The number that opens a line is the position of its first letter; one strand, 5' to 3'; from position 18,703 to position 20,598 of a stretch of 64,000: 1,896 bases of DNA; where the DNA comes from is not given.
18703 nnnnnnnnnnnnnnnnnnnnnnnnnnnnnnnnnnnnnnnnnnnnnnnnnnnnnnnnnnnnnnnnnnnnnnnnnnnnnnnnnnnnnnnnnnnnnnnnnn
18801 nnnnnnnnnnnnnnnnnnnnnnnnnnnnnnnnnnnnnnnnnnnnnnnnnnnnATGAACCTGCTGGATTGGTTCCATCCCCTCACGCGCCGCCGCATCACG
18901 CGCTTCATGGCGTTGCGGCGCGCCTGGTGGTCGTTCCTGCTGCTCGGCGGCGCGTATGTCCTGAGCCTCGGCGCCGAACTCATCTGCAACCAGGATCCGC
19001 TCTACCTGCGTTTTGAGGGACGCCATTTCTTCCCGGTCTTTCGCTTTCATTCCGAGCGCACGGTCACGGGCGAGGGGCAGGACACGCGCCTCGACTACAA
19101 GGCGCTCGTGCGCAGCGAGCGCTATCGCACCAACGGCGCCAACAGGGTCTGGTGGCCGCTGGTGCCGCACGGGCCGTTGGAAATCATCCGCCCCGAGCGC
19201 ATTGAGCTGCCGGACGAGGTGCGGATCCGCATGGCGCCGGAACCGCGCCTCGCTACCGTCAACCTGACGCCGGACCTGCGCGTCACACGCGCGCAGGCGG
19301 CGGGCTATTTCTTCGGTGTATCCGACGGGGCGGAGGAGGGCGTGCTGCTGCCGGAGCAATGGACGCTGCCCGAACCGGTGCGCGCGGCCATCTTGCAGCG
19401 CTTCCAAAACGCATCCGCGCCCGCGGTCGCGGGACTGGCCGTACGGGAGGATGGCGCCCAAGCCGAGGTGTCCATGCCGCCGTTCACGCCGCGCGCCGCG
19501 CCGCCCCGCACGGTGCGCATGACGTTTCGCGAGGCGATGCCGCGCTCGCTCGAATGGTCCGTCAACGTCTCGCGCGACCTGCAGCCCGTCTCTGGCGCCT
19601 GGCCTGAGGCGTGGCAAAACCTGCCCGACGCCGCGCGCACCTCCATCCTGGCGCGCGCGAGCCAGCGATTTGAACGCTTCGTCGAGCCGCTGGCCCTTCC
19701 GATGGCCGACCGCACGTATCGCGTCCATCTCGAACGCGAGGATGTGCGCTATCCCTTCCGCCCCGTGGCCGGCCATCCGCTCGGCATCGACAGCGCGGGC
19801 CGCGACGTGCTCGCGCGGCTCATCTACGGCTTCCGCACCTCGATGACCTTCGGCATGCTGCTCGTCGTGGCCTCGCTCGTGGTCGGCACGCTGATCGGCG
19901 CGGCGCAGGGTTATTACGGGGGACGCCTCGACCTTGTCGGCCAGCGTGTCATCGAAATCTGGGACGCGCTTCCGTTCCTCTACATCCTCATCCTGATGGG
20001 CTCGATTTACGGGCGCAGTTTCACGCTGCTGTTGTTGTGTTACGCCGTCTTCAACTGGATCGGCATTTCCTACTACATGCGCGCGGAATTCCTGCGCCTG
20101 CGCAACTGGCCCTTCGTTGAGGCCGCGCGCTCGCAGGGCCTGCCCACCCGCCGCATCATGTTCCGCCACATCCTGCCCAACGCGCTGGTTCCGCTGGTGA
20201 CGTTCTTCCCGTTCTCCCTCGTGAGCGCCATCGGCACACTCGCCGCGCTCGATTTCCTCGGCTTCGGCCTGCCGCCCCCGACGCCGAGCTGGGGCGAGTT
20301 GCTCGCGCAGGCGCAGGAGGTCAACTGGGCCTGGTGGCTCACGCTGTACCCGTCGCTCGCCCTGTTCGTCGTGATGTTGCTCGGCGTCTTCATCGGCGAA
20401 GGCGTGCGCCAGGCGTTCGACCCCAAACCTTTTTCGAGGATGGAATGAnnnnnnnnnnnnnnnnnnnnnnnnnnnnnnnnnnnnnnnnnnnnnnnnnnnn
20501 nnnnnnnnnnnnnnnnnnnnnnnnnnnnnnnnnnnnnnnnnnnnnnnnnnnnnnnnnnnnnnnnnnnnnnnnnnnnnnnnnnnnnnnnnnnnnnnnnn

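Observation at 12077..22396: Doubled Opp/Dpp-type ABC importer sharing one pair of ATPases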

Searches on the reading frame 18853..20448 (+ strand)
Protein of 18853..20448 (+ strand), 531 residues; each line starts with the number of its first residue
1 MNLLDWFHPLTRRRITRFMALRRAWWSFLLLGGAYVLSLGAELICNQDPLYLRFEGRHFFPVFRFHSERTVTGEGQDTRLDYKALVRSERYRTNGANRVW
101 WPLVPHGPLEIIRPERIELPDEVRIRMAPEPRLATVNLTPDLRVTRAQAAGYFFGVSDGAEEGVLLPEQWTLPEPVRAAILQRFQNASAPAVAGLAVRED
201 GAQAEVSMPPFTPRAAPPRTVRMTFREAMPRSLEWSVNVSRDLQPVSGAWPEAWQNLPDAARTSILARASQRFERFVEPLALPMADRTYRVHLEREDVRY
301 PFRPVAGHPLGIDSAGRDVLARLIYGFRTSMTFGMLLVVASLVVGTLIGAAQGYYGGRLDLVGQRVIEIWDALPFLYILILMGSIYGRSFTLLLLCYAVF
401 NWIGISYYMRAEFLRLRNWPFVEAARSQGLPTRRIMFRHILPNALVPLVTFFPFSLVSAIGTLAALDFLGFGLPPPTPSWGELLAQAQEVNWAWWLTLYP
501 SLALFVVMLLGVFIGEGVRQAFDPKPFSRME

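Call 5: search_protein_families(library=pfam, proteins=[window:18853-20445:+])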
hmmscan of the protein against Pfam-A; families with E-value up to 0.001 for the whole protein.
window:18853-20445:+ (531 aa): 1 family
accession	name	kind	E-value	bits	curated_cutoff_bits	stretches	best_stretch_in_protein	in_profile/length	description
PF00528.27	BPD_transp_1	-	6e-29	101.5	26.4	1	345-525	1-181/184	Binding-protein-dependent transport system inner membrane component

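Call 6: search_protein_families(library=ncbifam, proteins=[window:18853-20445:+])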
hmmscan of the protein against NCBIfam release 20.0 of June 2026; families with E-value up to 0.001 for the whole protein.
window:18853-20445:+ (531 aa): 23 families
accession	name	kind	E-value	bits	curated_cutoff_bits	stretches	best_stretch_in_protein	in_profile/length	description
NF011596.0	PRK15021.1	subfamily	1.8e-77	260.7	439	2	298-525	111-338/341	microcin C ABC transporter permease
NF045476.1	Opp4C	equivalog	2.9e-59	200.6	350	1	303-525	52-278/278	oligopeptide ABC transporter permease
NF045474.1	Opp2C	equivalog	3.3e-48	164.3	300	1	304-523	16-236/236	nickel transporter permease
NF045475.1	Opp3C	equivalog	9.4e-44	149.9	450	1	310-525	110-326/328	oligopeptide ABC transporter permease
NF011935.0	PRK15406.1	equivalog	1.6e-43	149.6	433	1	306-525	80-300/302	oligopeptide ABC transporter permease OppC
NF011662.0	PRK15082.1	equivalog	1.6e-43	149.2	484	1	304-525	77-299/303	glutathione ABC transporter permease GsiD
NF008160.0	PRK10913.1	equivalog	2e-43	148.9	483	1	308-525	79-297/300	dipeptide ABC transporter permease DppC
TIGR02790.1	nickel_nikC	equivalog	2.5e-43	148.5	358.45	1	305-523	39-258/258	nickel ABC transporter permease subunit NikC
NF045473.1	Opp1C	equivalog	3.3e-43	148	350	1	306-525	46-266/267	nickel/cobalt ABC transporter permease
NF007738.0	PRK10417.1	equivalog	2.5e-35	122.3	335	1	304-525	48-270/277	nickel ABC transporter permease subunit NikC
NF007376.0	PRK09881.1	equivalog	2.4e-34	118.7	434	1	303-526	69-293/298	D,D-dipeptide ABC transporter permease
NF047573.1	opine_perm_CntC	exception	1.6e-32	113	440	1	306-525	50-270/271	staphylopine uptake ABC transporter permease subunit CntC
NF043080.1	MMSYN1_0166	equivalog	4.5e-32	111.2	370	1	283-525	58-304/307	oligopeptide ABC transporter permease OppC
NF011691.0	PRK15111.1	equivalog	5.1e-21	75.5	379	1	310-522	78-291/296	putrescine export ABC transporter permease SapC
NF045470.1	Opp2B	equivalog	3e-10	39.8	350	1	408-463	187-242/300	nickel ABC transporter permease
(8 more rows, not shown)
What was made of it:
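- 18853..20448 (+): C2: YejE-like permease carrying a roughly 250-residue periplasmic alpha/beta domain (residues about 45-300). The best NCBIfam hit is the YejE subfamily (NF011596) at 261 bits, below the 439-bit cut-off (call 6).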

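Call 8: find_encoding_contigs(protein=window:18853-20448:+, flank=10000, max_places=6)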
Protein window:18853-20448:+ (531 aa): 1 contig read that carries it; 1 place shown.
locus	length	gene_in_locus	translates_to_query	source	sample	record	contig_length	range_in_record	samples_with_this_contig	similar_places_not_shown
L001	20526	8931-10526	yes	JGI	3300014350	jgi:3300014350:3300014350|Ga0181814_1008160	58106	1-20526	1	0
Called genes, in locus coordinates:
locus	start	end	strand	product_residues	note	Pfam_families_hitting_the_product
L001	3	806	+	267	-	?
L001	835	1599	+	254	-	PF00121:TIM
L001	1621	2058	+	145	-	PF03840:SecG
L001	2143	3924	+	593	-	PF00496:SBP_bac_5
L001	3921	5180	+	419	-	PF19300:BPD_transp_1_N (weak), PF00528:BPD_transp_1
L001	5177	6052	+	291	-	PF00528:BPD_transp_1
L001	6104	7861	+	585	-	PF00496:SBP_bac_5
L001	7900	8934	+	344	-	PF00528:BPD_transp_1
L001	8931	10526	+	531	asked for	PF00528:BPD_transp_1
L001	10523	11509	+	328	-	PF00005:ABC_tran, PF08352:oligo_HPY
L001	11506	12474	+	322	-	PF00005:ABC_tran, PF08352:oligo_HPY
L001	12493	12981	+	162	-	PF00571:CBS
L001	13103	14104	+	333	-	PF01073:3Beta_HSD, PF01370:Epimerase, PF02719:Polysacc_synt_2 (faint), PF04321:RmlD_sub_bind, PF05368:NmrA, PF13460:NAD_binding_10, PF16363:GDP_Man_Dehyd, PF07993:NAD_binding_4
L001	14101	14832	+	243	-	PF14602:Hexapep_2 (faint), PF00132:Hexapep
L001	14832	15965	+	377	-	PF13439:Glyco_transf_4, PF13579:Glyco_trans_4_4, PF00534:Glycos_transf_1, PF13692:Glyco_trans_1_4, PF13524:Glyco_trans_1_2 (weak)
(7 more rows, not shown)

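Call 9: find_homologous_proteins(query=window:18853-20445:+, max_evalue=1e-10)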
Query window:18853-20445:+ (531 aa): 7987 proteins with E <= 1e-10 among 8000 candidates; the best 120 are listed.
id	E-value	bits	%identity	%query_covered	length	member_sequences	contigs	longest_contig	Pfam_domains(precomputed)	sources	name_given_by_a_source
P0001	0.0e+0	1209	100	100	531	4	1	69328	PF00528.28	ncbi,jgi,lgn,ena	-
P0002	1.5e-274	930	75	100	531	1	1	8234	PF00528.28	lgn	-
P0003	2.2e-271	919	76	100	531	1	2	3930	PF00528.28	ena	-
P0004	1.1e-269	914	76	100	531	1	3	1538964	PF00528.28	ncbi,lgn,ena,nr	ncbi:MAG TPA: ABC transporter permease subunit [Kiritimatiellia bacterium]|nr:ABC transporter permea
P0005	2.8e-263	893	74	100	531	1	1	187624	PF00528.28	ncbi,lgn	-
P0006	3.9e-263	892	73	100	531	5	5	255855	PF00528.28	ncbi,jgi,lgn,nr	ncbi:MAG: ABC transporter permease subunit [Kiritimatiellae bacterium]|nr:ABC transporter permease s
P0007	9.1e-263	891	74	99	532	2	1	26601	PF00528.28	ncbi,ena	-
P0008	1.6e-261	887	72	100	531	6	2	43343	PF00528.28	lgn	-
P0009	9.4e-256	868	72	100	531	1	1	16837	PF00528.28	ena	-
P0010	6.3e-255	865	72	99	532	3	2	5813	PF00528.28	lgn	-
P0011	5.0e-254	862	71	100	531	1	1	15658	PF00528.28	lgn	-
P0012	1.2e-253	861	72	100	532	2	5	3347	PF00528.28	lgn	-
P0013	1.2e-251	854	72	100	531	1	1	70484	PF00528.28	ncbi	-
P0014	1.9e-251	854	71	99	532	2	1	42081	PF00528.28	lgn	-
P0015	1.1e-249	848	69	100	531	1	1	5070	PF00528.28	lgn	-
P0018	3.8e-225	767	65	99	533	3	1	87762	PF00528.28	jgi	jgi:microcin C transport system permease protein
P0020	5.7e-223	760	64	99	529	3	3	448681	PF00528.28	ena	-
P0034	6.8e-198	677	59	99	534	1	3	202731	PF00528.28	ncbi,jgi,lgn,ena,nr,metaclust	ncbi:MAG TPA: hypothetical protein DCZ95_02275 [Verrucomicrobia bacterium]|nr:MAG: hypothetical prot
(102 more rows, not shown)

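Call 11: find_related_loci(query=A1, collection=genome_contigs, flank=10000)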
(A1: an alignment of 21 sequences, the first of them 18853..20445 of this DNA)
Query A1 (531 aa) in genome_contigs; peptide patterns used: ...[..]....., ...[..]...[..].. (x = any residue, [..] = any of these).
599 stretches matched a pattern (row limit reached: there are more); 584 encode a relative of the query (tblastn E <= 1e-3); the best 80 are kept; 80 distinct loci.
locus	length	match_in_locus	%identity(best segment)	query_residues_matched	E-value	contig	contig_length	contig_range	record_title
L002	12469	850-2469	53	1-531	0e+0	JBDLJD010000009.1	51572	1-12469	MAG: Thermodesulfobacteriota bacterium isolate MAG075 MAG075_9, whole genome shotgun sequence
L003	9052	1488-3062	53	8-531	1e-180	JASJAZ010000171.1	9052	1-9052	MAG: Desulfobacterales bacterium isolate MO_071.B1 MO_071.c_2219, whole genome shotgun sequence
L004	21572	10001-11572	52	8-531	4e-180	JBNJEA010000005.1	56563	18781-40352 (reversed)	MAG: Thermodesulfobacteriota bacterium isolate Y23_30dBSe4.bin.113 NODE_195_length_56563_cov_5.052175, whole genome shot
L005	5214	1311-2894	48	8-531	3e-179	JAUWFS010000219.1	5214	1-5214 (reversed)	MAG: Deltaproteobacteria bacterium isolate CSMAG_2222 CSMAG_2222_k141_1957118_length_5214_cov_12.8959, whole genome shot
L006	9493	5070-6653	49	8-531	4e-174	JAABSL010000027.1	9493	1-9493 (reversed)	MAG: Desulfobacteraceae bacterium isolate S12.Bin036 NODE_124_length_9493_cov_22.3859, whole genome shotgun sequence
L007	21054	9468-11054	52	5-531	1e-172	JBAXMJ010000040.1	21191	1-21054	MAG: bacterium isolate ELA450 MAG450_40, whole genome shotgun sequence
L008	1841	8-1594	48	8-531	0e+0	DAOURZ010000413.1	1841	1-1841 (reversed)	MAG TPA_asm: Deltaproteobacteria bacterium isolate CSMAG_533 CSMAG_533_k127_33537_length_1841_cov_5.0000, whole genome s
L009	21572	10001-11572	50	8-531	3e-170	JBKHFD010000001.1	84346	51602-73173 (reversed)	MAG: Desulfobacterales bacterium isolate D1M05_34 NODE_51_length_84346_cov_24.122397, whole genome shotgun sequence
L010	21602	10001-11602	54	1-531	4e-170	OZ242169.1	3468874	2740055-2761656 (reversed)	MAG: Gammaproteobacteria bacterium isolate ff4940f8-66a3-454c-92a4-cb6e2abc23bc genome assembly, chromosome: 1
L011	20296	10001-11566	52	7-531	1e-168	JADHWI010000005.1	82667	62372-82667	MAG: Kiritimatiellae bacterium isolate BS750m-G23 BS-750m-C124, whole genome shotgun sequence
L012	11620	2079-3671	48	5-531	1e-176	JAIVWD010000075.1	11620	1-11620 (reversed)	MAG: Deltaproteobacteria bacterium isolate HYP3_UM_29 NODE_1010_length_11620_cov_1.351018, whole genome shotgun sequence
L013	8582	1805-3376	52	8-531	1e-166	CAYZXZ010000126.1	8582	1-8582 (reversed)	MAG TPA_asm: uncultured Desulfobacteraceae bacterium isolate SRP257756_co1_63 genome assembly, contig: NODE_7586_length_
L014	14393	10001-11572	49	8-531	5e-166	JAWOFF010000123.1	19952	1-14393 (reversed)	MAG: Desulfosalsimonadaceae bacterium isolate BLK6-1.bin.181 k191_2891860, whole genome shotgun sequence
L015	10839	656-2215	52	4-531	3e-166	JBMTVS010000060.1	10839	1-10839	MAG: Kiritimatiellia bacterium isolate LKB_V8_S20_100percent_par_LKB_V8_S20_metabat.121 NODE_4402_length_10839_cov_4.789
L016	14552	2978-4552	50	7-531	7e-166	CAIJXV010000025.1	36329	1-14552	uncultured bacterium isolate Loclat_bin-05825 genome assembly, contig: bin-05825:025/124, whole genome shotgun sequence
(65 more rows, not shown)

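Call 13: find_encoding_contigs(protein=P0004, flank=10000, max_places=2)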
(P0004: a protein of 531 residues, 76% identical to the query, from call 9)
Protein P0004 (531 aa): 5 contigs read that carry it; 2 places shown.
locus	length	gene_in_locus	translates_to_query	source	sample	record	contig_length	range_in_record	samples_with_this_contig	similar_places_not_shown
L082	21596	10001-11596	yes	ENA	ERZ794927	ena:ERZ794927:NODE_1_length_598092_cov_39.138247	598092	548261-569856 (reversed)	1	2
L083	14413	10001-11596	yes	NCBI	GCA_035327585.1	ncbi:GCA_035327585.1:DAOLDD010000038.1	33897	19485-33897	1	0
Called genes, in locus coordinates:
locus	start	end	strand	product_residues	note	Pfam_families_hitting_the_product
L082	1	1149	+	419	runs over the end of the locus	PF00162:PGK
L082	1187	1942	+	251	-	PF00121:TIM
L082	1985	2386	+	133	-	PF03840:SecG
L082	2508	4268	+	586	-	PF00496:SBP_bac_5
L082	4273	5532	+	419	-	PF19300:BPD_transp_1_N (weak), PF00528:BPD_transp_1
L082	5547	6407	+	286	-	PF00528:BPD_transp_1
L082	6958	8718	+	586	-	PF00496:SBP_bac_5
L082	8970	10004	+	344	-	PF00528:BPD_transp_1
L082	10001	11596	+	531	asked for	PF00528:BPD_transp_1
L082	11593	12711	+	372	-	PF00005:ABC_tran, PF13304:AAA_21 (weak), PF08352:oligo_HPY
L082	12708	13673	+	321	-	PF00005:ABC_tran, PF08352:oligo_HPY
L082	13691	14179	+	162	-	PF00571:CBS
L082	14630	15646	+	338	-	PF01073:3Beta_HSD, PF01370:Epimerase, PF04321:RmlD_sub_bind, PF05368:NmrA, PF16363:GDP_Man_Dehyd, PF13460:NAD_binding_10, PF07993:NAD_binding_4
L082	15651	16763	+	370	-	PF13472:Lipase_GDSL_2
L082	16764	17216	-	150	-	PF00582:Usp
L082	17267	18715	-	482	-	PF02386:TrkH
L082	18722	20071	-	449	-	PF00070:Pyr_redox (faint), PF01488:Shikimate_DH (faint), PF02254:TrkA_N, PF03807:F420_oxidored (weak), PF13241:NAD_binding_7 (weak), PF02080:TrkA_C, PF02254:TrkA_N, PF02080:TrkA_C, +6 more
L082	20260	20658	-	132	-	-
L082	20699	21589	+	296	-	PF04227:Indigoidine_A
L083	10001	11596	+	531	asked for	PF00528:BPD_transp_1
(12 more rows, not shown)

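Call 14: find_encoding_contigs(protein=P0006, flank=10000, max_places=2)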
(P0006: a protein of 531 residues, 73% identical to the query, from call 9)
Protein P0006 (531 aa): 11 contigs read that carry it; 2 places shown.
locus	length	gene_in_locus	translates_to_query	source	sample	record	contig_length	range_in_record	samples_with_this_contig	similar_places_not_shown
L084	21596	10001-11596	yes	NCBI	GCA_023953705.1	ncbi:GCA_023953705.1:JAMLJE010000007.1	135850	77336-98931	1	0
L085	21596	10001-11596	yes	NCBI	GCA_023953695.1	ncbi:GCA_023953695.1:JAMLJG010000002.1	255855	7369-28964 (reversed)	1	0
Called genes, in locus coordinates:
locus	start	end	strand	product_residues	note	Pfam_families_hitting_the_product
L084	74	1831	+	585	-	PF00496:SBP_bac_5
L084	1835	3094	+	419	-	PF19300:BPD_transp_1_N (weak), PF00528:BPD_transp_1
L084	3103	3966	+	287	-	PF12911:OppC_N (weak), PF00528:BPD_transp_1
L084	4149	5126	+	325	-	PF00535:Glycos_transf_2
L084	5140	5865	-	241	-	PF01435:Peptidase_M48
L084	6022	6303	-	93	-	-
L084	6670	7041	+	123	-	-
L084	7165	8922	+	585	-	PF00496:SBP_bac_5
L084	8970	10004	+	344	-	PF00528:BPD_transp_1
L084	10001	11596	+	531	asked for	PF00528:BPD_transp_1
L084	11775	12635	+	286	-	PF00005:ABC_tran, PF08352:oligo_HPY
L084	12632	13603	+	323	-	PF00005:ABC_tran, PF08352:oligo_HPY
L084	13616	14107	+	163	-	PF00571:CBS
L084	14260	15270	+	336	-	PF01073:3Beta_HSD, PF01370:Epimerase, PF04321:RmlD_sub_bind, PF05368:NmrA, PF16363:GDP_Man_Dehyd, PF13460:NAD_binding_10, PF07993:NAD_binding_4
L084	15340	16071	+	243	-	PF14602:Hexapep_2 (faint), PF00132:Hexapep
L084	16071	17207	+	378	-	PF13439:Glyco_transf_4, PF13579:Glyco_trans_4_4, PF20706:GT4-conflict, PF00534:Glycos_transf_1, PF13692:Glyco_trans_1_4, PF13524:Glyco_trans_1_2 (weak)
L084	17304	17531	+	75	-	PF01176:eIF-1a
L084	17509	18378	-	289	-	PF00849:PseudoU_synth_2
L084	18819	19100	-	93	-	-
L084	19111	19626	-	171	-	PF11848:DUF3368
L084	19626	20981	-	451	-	PF01381:HTH_3 (weak), PF12844:HTH_19 (weak), PF06114:Peptidase_M78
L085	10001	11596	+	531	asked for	PF00528:BPD_transp_1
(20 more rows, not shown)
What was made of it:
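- L084 keeps both units 3.2 kb apart (call 14).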

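Call 15: find_encoding_contigs(protein=P0020, flank=10000, max_places=2)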
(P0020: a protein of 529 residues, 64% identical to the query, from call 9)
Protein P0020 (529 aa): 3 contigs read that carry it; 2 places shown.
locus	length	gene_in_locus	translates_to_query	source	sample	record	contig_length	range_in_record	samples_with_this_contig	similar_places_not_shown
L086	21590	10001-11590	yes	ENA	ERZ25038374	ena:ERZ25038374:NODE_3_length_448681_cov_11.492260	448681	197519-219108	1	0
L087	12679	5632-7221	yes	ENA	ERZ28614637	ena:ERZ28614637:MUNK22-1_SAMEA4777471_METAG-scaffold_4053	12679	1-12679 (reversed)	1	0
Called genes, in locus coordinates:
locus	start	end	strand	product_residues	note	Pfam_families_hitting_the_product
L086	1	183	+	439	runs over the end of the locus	PF00275:EPSP_synthase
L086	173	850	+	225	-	PF02224:Cytidylate_kin, PF13207:AAA_17 (faint), PF13238:AAA_18 (faint)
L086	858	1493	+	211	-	PF01553:Acyltransferase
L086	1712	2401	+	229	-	PF01128:IspD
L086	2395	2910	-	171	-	-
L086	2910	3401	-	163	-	PF10502:Peptidase_S26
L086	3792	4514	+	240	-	PF00149:Metallophos, PF12850:Metallophos_2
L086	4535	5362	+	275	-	-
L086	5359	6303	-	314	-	PF01073:3Beta_HSD, PF01370:Epimerase, PF02719:Polysacc_synt_2, PF04321:RmlD_sub_bind, PF13460:NAD_binding_10 (weak), PF16363:GDP_Man_Dehyd, PF07993:NAD_binding_4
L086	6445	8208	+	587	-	PF00496:SBP_bac_5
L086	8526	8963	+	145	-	PF01850:PIN, PF13470:PIN_3 (weak)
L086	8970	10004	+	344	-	PF19300:BPD_transp_1_N (faint), PF00528:BPD_transp_1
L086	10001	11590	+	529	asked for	PF00528:BPD_transp_1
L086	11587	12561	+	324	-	PF00005:ABC_tran, PF13304:AAA_21 (faint), PF08352:oligo_HPY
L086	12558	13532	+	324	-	PF00005:ABC_tran, PF08352:oligo_HPY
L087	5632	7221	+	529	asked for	PF00528:BPD_transp_1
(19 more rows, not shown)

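Call 16: find_encoding_contigs(protein=P0034, flank=10000, max_places=2)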
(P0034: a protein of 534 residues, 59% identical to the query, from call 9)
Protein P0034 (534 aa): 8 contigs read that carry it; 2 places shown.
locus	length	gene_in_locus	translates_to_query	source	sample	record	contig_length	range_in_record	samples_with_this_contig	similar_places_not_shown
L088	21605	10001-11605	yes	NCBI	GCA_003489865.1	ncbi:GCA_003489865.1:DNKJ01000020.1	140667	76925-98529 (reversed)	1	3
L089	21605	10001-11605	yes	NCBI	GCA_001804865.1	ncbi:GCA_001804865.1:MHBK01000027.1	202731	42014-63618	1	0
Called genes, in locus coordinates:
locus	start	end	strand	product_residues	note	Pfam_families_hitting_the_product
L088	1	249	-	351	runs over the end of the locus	PF03118:RNA_pol_A_CTD (weak), PF04545:Sigma70_r4 (weak)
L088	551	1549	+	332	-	PF00044:Gp_dh_N, PF02800:Gp_dh_C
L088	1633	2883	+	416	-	PF00162:PGK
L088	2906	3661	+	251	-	PF00121:TIM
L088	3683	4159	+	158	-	-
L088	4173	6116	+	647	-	PF00496:SBP_bac_5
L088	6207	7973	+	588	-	PF00496:SBP_bac_5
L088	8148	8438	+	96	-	-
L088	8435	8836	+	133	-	PF01850:PIN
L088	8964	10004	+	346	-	PF19300:BPD_transp_1_N (faint), PF00528:BPD_transp_1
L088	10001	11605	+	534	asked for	PF00528:BPD_transp_1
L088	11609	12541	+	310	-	-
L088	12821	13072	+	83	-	PF01402:RHH_1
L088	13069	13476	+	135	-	PF13470:PIN_3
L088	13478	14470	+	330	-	PF00005:ABC_tran, PF08352:oligo_HPY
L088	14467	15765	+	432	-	PF19300:BPD_transp_1_N (weak), PF00528:BPD_transp_1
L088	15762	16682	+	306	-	PF12911:OppC_N, PF00528:BPD_transp_1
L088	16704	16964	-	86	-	PF13711:DUF4160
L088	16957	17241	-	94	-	PF10387:DUF2442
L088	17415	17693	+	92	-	-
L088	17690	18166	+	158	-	PF07813:LTXXQ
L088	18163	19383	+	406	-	PF02321:OEP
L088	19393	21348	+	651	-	PF19335:HMBD, PF25919:BSH_CusB, PF25973:BSH_CzcB, PF25869:3HB_CusB, PF25944:Beta-barrel_RND, PF25954:Beta-barrel_RND_2, PF19335:HMBD, PF11827:DUF3347, +1 more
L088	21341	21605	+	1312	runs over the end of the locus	PF00873:ACR_tran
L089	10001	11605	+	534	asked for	PF00528:BPD_transp_1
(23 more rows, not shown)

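Call 47: search_solved_structures(query=window:18853-20445:+, max_evalue=1e-10)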
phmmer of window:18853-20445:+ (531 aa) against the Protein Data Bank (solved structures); distinct sequences matched with E-value up to 1e-10: 5.
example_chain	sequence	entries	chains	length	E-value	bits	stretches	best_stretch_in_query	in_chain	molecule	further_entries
8z21_B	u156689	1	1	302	4.8e-42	147.4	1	306-525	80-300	Oligopeptide transport system permease protein OppC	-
8z1y_B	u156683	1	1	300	2e-41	145.4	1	307-525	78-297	Dipeptide transport system permease protein DppC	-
8z1v_B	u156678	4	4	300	2e-41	145.4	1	307-525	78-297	Dipeptide transport system permease protein DppC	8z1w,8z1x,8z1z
8wd9_C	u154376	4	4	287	4e-32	114.7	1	248-525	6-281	Probable dipeptide-transport integral membrane protein ABC transporter DppC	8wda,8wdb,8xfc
8j5q_C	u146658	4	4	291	2.3e-29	105.6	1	304-526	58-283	Putative peptide transport permease protein Rv1282c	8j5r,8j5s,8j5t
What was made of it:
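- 18853..20448 (+): PDB sequence matches cover only residues about 300-525 (call 47).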
